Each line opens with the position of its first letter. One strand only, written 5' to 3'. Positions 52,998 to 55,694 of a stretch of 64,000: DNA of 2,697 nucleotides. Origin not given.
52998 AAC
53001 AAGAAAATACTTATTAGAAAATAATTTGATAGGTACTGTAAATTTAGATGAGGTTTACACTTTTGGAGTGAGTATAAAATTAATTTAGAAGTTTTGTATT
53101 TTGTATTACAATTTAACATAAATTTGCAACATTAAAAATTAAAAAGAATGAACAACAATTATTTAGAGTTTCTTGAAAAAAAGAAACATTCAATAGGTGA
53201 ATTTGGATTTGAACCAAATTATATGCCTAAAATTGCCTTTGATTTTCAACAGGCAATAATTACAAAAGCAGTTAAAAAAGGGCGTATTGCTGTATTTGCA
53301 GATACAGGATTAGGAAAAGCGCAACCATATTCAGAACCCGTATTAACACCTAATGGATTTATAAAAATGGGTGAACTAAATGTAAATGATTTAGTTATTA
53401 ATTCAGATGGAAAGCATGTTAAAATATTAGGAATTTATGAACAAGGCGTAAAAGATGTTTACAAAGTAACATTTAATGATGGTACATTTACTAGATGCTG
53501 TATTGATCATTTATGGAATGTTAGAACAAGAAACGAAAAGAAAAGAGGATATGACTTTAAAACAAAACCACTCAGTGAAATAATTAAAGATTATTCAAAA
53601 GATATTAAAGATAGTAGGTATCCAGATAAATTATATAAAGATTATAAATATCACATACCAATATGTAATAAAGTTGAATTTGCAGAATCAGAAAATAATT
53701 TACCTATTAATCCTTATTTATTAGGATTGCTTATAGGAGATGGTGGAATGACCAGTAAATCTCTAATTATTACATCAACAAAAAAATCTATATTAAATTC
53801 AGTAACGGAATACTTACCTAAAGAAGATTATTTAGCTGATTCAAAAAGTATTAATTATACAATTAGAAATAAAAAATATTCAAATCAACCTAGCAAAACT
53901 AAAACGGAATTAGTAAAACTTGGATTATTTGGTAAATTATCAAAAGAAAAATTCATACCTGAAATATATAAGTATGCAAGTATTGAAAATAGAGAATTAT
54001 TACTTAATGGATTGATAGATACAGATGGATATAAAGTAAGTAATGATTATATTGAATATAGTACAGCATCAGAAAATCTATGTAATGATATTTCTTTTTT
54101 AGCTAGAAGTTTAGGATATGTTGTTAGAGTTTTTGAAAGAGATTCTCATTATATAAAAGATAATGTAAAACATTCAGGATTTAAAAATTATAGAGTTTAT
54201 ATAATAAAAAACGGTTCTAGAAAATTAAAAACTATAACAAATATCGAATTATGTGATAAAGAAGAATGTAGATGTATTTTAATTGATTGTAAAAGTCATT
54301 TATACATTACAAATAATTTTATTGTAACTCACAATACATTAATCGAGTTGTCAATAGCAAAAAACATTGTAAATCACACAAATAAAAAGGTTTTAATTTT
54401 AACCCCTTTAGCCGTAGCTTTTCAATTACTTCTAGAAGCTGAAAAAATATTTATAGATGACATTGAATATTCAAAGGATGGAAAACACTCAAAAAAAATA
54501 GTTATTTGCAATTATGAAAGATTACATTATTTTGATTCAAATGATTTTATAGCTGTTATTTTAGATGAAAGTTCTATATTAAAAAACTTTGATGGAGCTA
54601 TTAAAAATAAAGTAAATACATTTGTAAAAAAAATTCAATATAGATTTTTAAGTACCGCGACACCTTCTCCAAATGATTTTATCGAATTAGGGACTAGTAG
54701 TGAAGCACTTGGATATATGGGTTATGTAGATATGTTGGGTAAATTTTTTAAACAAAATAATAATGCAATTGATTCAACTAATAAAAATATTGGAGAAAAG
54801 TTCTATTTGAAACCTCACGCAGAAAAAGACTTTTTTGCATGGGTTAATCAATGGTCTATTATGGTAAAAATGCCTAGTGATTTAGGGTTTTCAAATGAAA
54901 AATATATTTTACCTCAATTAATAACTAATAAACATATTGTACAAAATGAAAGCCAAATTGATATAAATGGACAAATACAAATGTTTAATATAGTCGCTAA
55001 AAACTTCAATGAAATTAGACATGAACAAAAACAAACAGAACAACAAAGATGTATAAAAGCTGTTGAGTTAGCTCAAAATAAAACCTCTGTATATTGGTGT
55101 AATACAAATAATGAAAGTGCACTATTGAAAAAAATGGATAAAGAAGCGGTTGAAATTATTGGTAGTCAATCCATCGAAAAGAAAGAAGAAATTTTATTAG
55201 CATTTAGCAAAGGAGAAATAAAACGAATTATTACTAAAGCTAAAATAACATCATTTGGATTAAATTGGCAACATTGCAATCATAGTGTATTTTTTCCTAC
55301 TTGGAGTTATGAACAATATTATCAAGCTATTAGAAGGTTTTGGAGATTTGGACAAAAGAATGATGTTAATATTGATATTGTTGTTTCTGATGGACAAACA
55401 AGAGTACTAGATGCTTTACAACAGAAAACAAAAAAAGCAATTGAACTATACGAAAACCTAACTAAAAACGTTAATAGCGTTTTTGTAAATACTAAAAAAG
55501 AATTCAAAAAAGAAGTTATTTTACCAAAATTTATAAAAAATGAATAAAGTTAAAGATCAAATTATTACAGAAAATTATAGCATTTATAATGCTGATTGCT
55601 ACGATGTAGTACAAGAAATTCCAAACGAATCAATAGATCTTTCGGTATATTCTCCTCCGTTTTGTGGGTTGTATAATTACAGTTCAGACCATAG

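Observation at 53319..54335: Ala1 intein with a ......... endonuclease splitting the Walker A P-loop of an SNF2 helicase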

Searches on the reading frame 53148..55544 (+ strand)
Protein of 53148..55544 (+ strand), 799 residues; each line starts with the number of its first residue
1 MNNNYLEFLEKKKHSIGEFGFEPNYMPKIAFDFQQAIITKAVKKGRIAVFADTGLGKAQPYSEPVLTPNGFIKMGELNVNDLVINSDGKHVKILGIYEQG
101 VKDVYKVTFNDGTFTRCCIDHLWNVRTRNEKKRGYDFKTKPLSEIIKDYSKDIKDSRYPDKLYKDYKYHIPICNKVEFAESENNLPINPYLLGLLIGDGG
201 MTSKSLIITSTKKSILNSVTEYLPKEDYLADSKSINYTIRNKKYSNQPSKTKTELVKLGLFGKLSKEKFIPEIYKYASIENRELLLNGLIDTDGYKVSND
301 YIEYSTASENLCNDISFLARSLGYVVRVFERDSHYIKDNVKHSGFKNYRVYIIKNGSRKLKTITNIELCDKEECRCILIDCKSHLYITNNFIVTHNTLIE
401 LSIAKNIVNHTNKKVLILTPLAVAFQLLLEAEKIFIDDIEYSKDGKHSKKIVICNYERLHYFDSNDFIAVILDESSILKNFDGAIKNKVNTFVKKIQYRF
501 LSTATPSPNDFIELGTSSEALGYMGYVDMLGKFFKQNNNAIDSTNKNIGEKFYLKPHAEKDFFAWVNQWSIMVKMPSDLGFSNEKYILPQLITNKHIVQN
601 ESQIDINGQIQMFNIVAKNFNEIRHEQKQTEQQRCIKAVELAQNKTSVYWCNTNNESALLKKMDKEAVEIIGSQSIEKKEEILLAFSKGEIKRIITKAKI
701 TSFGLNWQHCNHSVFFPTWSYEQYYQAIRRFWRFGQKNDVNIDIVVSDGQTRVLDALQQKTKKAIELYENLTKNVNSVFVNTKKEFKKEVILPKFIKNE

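Call 3: search_protein_families(library=pfam, proteins=[window:53148-55544:+], max_evalue=1)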
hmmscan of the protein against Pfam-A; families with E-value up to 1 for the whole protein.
window:53148-55544:+ (799 aa): 6 families
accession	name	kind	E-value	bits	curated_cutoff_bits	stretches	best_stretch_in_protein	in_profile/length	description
PF05204.19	Hom_end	-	9.3e-12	45.5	21.1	1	270-352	2-84/110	Homing endonuclease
PF14528.11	LAGLIDADG_3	-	1.1e-09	38.9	22.5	2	284-349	5-65/82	LAGLIDADG-like domain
PF00271.37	Helicase_C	-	1.6e-09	38.4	23.5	1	636-735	7-110/110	Helicase conserved C-terminal domain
PF00270.35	DEAD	-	0.014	15.5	26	0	401-507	33-161/167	DEAD/DEAH box helicase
PF23357.1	DUF7088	-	0.087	13.5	27.8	1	737-786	19-69/105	Domain of unknown function (DUF7088)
PF24409.1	wHTH-PRTase_assc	-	0.27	11.8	27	1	352-410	6-61/83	wHTH-PRTase associated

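Call 4: search_protein_families(library=ncbifam, proteins=[window:53148-55544:+], max_evalue=1)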
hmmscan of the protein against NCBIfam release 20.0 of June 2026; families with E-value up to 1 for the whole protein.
window:53148-55544:+ (799 aa): 4 families
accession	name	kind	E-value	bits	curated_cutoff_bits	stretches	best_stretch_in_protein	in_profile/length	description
NF058637.1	helic_SCO1167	equivalog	2.4e-05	22.6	1200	1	670-762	809-904/932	SCO1167/SCO6262 family helicase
NF005852.0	PRK07773.1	equivalog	0.0001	20.7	780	1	190-352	510-691/886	replicative DNA helicase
NF053710.1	RNA_heli_RhlE2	exception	0.014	13.8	925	1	658-778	267-385/635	RNA helicase RhlE2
NF045666.1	DVU1553_fam_AMP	equivalog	0.034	13.2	300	1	624-697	20-95/331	DVU_1553 family AMP-dependent CoA ligase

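Call 7: search_dna_similar(query=window:53148-55544:+, collection=phages, mode=protein, max_rows=40)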
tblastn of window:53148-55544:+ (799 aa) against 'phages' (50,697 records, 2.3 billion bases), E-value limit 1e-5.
Records with a match: 1150; places in all: 1210; records where one place covers at least 80% of the query: 0.
Best place of each record, by identity: 60-80% 9; <60% 1141.
By first word of the organism name: Mycobacterium 446; Salmonella 176; Flavobacterium 85; Vibrio 66; Stx2a-converting 49; Pseudomonas 46; Klebsiella 43; Escherichia 28; Arthrobacter 27; Gordonia 19; and 54 more.
By host as written in the record: Mycobacterium smegmatis mc2 155 340; - 137; Flavobacterium columnare 62; Mycobacterium smegmatis mc#155 55; Salmonella enterica 41; Klebsiella pneumoniae 32; Salmonella enterica subsp. enterica serovar Enteritidis 28; Salmonella enterica subsp. enterica serovar Typhimurium 27; and 192 more.
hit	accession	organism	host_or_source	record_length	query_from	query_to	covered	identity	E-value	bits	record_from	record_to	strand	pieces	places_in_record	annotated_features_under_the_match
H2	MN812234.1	Flavobacterium phage vB_FspS_snusmum6-1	Flavobacterium sp. LMO6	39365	4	798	61%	73.9%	0e+0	782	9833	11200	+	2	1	helicase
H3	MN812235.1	Flavobacterium phage vB_FspS_snusmum6-2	Flavobacterium sp. LMO6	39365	4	798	61%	73.9%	0e+0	782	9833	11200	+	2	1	helicase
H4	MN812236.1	Flavobacterium phage vB_FspS_snusmum6-3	Flavobacterium sp. LMO6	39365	4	798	61%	73.9%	0e+0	782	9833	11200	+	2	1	helicase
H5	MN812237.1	Flavobacterium phage vB_FspS_snusmum9-1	Flavobacterium sp. LMO9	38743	4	798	61%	73.9%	0e+0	782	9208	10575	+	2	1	helicase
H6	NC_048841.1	Flavobacterium phage vB_FspS_snusmum6-1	Flavobacterium sp. LMO6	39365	4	798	61%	73.9%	0e+0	782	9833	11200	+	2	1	helicase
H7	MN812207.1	Flavobacterium phage vB_FspS_hattifnatt9-1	Flavobacterium sp. LMO9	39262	4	798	61%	73.7%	0e+0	778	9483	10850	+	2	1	helicase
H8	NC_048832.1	Flavobacterium phage vB_FspS_hattifnatt9-1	Flavobacterium sp. LMO9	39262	4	798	61%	73.7%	0e+0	778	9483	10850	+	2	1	helicase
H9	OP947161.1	Rhodobacteraceae phage LS06-2018-MD05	-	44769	2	791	61%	69.4%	0e+0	732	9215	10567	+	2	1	DNA helicase | hypothetical protein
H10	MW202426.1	Caudoviricetes sp.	Manatee Spring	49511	1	797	57%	63.7%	7e-171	638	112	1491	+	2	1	ATP dependent DNA helicase | adenine specific methyltransferase mboiiA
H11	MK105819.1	Synechococcus phage S-H1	Synechococcus sp. WH 7803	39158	1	796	57%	43.6%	5e-101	424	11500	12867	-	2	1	hypothetical protein (x2) | adenine-specific methyltransferase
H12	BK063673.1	Caudoviricetes sp. vir525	Methanosarcinales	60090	1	790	56%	35.2%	1e-58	282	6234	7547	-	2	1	DNA helicase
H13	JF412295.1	EBPR podovirus 2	-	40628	400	798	50%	37.0%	6e-72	263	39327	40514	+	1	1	gp67: helicase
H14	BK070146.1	Bacteriophage sp.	Helicobacter sp. MIT 05-5293 genome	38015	397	797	50%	36.6%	1e-61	233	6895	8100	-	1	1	helicase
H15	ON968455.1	Pseudanabaena phage Pan4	Pseudanabaena sp.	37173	397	799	50%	36.4%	5e-76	275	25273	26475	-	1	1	helicase | DNA methylase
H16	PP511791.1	Dulem virus 39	Propithecus coquereli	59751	376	795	53%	34.6%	2e-62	235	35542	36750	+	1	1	helicase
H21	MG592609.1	Vibrio phage 1.244.A._10N.261.54.C3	Vibrio sp. sp. F13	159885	31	460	54%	32.0%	2e-37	158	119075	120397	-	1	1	homing endonuclease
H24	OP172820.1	Parabacteroides phage PF672P2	Parabacteroides faecis DA672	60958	20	435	52%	32.7%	2e-45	182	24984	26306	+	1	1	hypothetical protein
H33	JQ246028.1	Clostridium phage phi8074-B1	Clostridium sporogenes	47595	32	414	48%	35.0%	5e-46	184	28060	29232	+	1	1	hypothetical protein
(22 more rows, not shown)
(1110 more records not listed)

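Call 8: get_annotated_region(hit=H2, flank=3000)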
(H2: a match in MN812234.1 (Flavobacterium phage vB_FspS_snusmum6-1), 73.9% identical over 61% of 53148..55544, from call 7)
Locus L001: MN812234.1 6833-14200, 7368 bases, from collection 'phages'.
description: Flavobacterium phage vB_FspS_snusmum6-1, complete genome.
organism: Flavobacterium phage vB_FspS_snusmum6-1 (NCBI taxid 2686273)
taxonomy: Viruses; Duplodnaviria; Heunggongvirae; Uroviricota; Caudoviricetes; Muminvirus; Muminvirus snusmum
host: Flavobacterium sp. LMO6; source: -; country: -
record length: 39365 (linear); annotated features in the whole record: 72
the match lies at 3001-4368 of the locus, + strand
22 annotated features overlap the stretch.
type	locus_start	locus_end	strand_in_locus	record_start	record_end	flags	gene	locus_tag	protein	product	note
CDS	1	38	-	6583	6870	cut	-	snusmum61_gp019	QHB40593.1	hypothetical protein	-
CDS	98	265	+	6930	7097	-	-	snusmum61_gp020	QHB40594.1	hypothetical protein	-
CDS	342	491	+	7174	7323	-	-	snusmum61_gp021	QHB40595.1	hypothetical protein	-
CDS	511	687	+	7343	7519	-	-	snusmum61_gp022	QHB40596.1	hypothetical protein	-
CDS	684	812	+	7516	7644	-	-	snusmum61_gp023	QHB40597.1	hypothetical protein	-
CDS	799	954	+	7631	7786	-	-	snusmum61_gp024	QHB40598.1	hypothetical protein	-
CDS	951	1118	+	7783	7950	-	-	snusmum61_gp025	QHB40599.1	hypothetical protein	-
CDS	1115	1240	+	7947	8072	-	-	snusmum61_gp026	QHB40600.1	hypothetical protein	-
CDS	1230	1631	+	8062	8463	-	-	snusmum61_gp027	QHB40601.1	hypothetical protein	annotation based on sequence similarity to NCBI QDP52663.1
CDS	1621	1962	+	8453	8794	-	-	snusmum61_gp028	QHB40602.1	hypothetical protein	annotation based on sequence similarity to NCBI YP_009140498.1 and Pfam PF15978.4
CDS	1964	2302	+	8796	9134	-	-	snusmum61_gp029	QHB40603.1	bacterial helix-turn-helix protein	bacterial DnaA helix-turn-helix protein; annotation based on sequence similarity to NCBI QDP54255.1 and Pfam PF08299.10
CDS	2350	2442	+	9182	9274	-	-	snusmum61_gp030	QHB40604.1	hypothetical protein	-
CDS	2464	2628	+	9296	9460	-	-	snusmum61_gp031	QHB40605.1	hypothetical protein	-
CDS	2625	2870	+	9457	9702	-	-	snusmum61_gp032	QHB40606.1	hypothetical protein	annotation based on sequence similarity to NCBI WP_059015319.1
CDS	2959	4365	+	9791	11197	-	-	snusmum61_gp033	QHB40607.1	helicase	annotation based on sequence similarity to NCBI WP_078408059.1 and Pfam PF00271.30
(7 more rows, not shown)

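Call 9: get_annotated_region(hit=H33, flank=2500)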
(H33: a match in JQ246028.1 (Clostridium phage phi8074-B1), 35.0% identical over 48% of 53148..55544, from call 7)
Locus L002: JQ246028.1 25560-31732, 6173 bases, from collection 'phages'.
description: Clostridium phage phi8074-B1, complete genome.
organism: Clostridium phage phi8074-B1 (NCBI taxid 1147137)
taxonomy: Viruses; Duplodnaviria; Heunggongvirae; Uroviricota; Caudoviricetes
host: Clostridium sporogenes; source: -; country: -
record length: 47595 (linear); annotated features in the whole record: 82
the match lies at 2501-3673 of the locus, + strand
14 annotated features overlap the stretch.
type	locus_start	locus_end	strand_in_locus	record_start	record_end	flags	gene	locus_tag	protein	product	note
CDS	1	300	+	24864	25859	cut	-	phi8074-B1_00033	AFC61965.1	putative RecA protein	-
CDS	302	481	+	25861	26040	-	-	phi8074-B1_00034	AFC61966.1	hypothetical protein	-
CDS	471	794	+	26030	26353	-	-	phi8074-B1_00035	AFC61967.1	hypothetical protein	-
CDS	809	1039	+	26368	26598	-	-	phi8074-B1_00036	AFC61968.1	hypothetical protein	-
CDS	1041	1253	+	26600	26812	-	-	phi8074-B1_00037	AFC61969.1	hypothetical protein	-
CDS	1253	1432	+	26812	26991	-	-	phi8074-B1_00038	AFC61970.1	hypothetical protein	-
CDS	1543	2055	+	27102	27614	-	-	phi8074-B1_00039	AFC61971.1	hypothetical protein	-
CDS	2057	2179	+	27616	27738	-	-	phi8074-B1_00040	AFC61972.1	hypothetical protein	-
CDS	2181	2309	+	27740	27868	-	-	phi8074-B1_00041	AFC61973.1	hypothetical protein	-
CDS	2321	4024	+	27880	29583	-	-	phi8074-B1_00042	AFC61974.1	hypothetical protein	-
CDS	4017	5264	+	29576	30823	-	-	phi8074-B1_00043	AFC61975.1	putative DNA helicase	-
CDS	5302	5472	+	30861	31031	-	-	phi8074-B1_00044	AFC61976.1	hypothetical protein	-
CDS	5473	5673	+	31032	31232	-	-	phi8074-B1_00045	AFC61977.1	hypothetical protein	-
CDS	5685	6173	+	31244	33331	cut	-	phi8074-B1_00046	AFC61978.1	putative anaerobic ribonucleoside-triphosphate reductase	-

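Call 10: get_annotated_region(hit=H24, flank=2500)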
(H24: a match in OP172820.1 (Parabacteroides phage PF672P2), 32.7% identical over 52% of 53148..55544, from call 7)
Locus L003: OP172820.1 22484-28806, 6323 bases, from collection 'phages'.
description: Parabacteroides phage PF672P2, complete genome.
organism: Parabacteroides phage PF672P2 (NCBI taxid 2968685)
taxonomy: Viruses; Duplodnaviria; Heunggongvirae; Uroviricota; Caudoviricetes
host: Parabacteroides faecis DA672; source: municipal sewage; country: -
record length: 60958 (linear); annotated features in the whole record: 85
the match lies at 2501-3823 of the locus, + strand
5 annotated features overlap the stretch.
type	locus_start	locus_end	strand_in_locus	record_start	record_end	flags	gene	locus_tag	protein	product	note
CDS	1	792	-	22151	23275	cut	-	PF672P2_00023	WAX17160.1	hypothetical protein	-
CDS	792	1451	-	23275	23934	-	-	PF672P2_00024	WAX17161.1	hypothetical protein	-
CDS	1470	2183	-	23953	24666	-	-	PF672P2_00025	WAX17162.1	hypothetical protein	-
CDS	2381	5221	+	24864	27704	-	-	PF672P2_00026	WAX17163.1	hypothetical protein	-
CDS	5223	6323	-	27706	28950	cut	-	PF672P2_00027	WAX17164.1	hypothetical protein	-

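Call 11: get_annotated_region(hit=H21, flank=2500)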
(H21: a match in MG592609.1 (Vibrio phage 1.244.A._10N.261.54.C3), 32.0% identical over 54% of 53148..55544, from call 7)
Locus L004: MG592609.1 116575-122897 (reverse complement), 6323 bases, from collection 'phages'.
description: Vibrio phage 1.244.A._10N.261.54.C3, partial genome.
organism: Vibrio phage 1.244.A._10N.261.54.C3 (NCBI taxid 1881412)
taxonomy: Viruses; Duplodnaviria; Heunggongvirae; Uroviricota; Caudoviricetes; Ackermannviridae
host: Vibrio sp. sp. F13; source: iron chloride precipitation of 0.2um-filtered seawater, resuspended in oxalate solution; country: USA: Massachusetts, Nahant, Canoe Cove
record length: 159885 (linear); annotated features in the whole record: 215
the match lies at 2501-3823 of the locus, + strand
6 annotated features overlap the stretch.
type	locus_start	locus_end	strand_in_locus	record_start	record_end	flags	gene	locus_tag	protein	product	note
CDS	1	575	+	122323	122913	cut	-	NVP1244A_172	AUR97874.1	coil containing protein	NVP1244A_172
CDS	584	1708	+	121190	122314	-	-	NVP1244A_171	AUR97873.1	P-loop containing nucleoside triphosphate hydrolase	NVP1244A_171; aclame_best_match:protein:vir:98233; tara_best_match:OM-RGC.v1.004694323; ...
CDS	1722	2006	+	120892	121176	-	-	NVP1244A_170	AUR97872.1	hypothetical protein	NVP1244A_170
CDS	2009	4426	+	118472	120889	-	-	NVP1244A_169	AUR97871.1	homing endonuclease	NVP1244A_169; InterPro:IPR027434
CDS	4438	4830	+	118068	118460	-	-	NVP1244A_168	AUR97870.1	hypothetical protein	NVP1244A_168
CDS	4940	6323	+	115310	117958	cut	-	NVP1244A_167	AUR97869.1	histidine kinase-like ATPase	NVP1244A_167; InterPro:IPR003594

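Call 41: find_encoding_contigs(protein=window:53148-55544:+, flank=2000, max_places=4)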
Protein window:53148-55544:+ (799 aa): no gene with exactly this product is on record in the collection.

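Call 49: find_related_loci(query=window:53148-55544:+, collection=viral_contigs, flank=3000)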
Query window:53148-55544:+ (799 aa) in viral_contigs; peptide patterns used: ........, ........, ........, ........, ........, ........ (x = any residue, [..] = any of these).
599 stretches matched a pattern (row limit reached: there are more); 598 encode a relative of the query (tblastn E <= 1e-3); the best 80 are kept; 80 distinct loci.
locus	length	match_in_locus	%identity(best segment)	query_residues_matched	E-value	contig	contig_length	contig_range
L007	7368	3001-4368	82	4-798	0e+0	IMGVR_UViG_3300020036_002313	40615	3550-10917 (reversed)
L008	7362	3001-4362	83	4-796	0e+0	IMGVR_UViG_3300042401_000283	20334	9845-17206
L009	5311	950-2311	82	4-796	0e+0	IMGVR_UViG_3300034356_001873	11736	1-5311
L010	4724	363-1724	83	4-796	0e+0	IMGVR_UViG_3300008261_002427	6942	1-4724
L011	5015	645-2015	81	3-798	0e+0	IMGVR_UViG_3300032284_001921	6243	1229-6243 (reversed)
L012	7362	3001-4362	82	3-795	0e+0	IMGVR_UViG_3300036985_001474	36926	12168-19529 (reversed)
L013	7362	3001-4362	82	3-795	0e+0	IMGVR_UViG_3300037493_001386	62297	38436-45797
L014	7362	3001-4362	82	4-796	0e+0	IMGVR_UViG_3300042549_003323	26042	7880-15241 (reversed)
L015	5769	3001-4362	83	4-796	0e+0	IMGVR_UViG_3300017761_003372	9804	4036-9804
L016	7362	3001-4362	83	4-796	0e+0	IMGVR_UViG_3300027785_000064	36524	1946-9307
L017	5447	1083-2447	82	3-796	0e+0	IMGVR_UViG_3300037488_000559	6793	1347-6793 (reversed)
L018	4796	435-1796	82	3-795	0e+0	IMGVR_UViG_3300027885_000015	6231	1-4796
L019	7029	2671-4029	82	4-795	0e+0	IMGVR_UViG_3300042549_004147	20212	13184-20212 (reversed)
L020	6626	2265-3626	81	4-796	0e+0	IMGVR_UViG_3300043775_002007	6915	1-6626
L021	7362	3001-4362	81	4-796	0e+0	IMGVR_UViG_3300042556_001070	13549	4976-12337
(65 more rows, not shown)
